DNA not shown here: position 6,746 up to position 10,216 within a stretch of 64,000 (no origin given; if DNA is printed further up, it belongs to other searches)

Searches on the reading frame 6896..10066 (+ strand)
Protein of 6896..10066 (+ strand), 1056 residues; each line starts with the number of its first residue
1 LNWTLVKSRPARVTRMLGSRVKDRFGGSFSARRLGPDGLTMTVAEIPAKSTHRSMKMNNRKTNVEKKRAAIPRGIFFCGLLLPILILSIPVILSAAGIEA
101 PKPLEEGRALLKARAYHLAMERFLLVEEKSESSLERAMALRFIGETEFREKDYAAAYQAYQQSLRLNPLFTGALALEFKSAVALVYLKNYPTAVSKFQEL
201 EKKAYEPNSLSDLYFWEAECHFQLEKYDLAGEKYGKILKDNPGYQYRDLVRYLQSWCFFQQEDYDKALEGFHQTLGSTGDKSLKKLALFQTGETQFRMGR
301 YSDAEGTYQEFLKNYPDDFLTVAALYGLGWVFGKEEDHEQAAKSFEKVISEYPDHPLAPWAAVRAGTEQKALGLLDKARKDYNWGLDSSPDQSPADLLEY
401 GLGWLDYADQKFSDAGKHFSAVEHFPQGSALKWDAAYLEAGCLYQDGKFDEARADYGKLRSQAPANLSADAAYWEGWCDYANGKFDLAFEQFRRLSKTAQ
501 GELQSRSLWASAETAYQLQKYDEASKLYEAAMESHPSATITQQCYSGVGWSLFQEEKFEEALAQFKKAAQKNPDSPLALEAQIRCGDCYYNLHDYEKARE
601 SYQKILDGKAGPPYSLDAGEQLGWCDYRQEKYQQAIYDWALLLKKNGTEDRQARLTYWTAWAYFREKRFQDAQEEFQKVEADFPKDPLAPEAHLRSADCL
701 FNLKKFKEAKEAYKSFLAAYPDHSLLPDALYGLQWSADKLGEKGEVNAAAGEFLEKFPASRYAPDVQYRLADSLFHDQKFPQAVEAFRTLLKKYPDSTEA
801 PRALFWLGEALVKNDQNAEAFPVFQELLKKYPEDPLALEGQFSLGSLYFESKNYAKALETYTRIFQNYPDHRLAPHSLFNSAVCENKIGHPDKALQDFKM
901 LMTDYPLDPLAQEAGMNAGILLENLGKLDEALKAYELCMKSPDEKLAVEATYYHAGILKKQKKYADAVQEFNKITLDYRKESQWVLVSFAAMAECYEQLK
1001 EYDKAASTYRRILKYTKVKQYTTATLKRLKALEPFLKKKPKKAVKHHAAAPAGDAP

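Call 20: search_protein_families(library=pfam, proteins=[window:6896-10066:+], max_evalue=0.00001)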
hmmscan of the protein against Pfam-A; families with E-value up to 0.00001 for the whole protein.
window:6896-10066:+ (1056 aa): 20 families
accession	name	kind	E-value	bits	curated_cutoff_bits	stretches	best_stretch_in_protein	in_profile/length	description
PF13174.12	TPR_6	-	4.5e-71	231.2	26.3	0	765-797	1-33/33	Tetratricopeptide repeat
PF07719.23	TPR_2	-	2.7e-69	224.1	27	0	580-606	2-28/34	Tetratricopeptide repeat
PF13432.12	TPR_16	-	7.9e-61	202.4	32.7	4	768-835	1-65/65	Tetratricopeptide repeat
PF13428.12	TPR_14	-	1.7e-46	152.3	23.5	0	801-839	1-39/44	Tetratricopeptide repeat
PF00515.34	TPR_1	-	2.7e-46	154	27.8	0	323-355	2-34/34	Tetratricopeptide repeat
PF13424.12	TPR_12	-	5.6e-46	155.1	30.1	0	507-568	5-71/77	Tetratricopeptide repeat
PF14559.12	TPR_19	-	7e-43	145.2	25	2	552-610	1-56/68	Tetratricopeptide repeat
PF12895.13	ANAPC3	-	1.6e-31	108.9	27.2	1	468-530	22-81/82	Anaphase-promoting complex, cyclosome, subunit 3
PF13181.12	TPR_8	-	1.6e-30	103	25.7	0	324-355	3-34/34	Tetratricopeptide repeat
PF09976.15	TPR_21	-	6.6e-21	75.4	25.5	0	334-458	51-171/193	Tetratricopeptide repeat-like domain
PF25064.1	ARM_TT21_5th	-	3.5e-17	63.2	27.8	0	294-387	10-107/117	TT21 fifth ARM repeats domain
PF13525.12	YfiO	-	4.1e-17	63.1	25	2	747-837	22-126/203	Outer membrane lipoprotein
PF24575.1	TPR_Slam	-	3.9e-16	59.8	35.2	0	768-820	51-100/104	Surface lipoprotein assembly modifier, N-terminal TPR repeats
PF13176.12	TPR_7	-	1.8e-14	52.9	27.9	0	989-1013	2-26/36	Tetratricopeptide repeat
PF25062.1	ARM_TT21_N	-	1.1e-10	42.1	40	0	770-871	106-201/222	Tetratricopeptide repeat protein 21 N-terminal ARM repeat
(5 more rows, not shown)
